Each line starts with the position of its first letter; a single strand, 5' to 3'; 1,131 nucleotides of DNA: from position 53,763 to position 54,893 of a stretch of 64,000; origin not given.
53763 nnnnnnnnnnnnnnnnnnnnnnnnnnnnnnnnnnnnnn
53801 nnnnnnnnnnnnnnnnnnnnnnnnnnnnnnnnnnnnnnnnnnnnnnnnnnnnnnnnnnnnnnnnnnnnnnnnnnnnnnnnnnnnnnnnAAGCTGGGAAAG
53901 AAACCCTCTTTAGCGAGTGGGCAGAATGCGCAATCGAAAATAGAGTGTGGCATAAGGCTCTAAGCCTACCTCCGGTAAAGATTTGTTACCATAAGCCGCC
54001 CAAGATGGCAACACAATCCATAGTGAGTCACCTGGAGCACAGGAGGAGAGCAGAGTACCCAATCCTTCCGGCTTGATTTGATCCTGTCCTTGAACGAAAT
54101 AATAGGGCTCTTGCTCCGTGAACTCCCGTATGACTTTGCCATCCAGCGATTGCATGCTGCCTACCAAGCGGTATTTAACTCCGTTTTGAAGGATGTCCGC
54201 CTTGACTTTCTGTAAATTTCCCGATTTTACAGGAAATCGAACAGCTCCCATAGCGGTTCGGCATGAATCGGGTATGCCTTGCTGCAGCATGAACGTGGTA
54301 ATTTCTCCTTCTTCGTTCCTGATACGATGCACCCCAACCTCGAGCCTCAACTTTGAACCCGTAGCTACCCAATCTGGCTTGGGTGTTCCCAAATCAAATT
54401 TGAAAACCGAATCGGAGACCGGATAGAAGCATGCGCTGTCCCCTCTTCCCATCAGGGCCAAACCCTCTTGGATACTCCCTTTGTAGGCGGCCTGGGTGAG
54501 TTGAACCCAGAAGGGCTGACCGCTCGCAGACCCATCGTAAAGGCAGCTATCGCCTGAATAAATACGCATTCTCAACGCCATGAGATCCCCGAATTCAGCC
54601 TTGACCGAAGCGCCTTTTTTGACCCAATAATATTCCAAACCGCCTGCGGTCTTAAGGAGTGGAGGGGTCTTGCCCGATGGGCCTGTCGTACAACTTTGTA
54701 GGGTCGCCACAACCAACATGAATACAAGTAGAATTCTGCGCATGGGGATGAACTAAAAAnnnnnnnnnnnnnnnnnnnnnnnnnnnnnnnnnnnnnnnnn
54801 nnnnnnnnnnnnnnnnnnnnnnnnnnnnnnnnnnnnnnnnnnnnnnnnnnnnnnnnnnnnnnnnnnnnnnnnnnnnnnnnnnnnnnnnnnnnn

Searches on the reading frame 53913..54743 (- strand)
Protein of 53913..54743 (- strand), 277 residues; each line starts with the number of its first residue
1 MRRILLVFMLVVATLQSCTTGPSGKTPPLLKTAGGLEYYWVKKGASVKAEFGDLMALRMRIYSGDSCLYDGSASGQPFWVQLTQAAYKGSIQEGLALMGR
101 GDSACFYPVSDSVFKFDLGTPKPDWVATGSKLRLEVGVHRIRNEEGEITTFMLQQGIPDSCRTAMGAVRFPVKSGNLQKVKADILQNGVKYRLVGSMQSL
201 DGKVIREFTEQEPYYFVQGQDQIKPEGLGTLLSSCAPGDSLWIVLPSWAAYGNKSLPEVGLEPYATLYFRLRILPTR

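Call 17: search_protein_families(library=pfam, proteins=[window:53913-54743:-], max_evalue=0.1)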
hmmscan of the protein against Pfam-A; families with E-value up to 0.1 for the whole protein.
window:53913-54743:- (277 aa): 1 family
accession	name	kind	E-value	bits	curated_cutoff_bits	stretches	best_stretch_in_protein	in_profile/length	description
PF00254.34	FKBP_C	-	3.3e-07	31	21.1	1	189-272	11-92/94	FKBP-type peptidyl-prolyl cis-trans isomerase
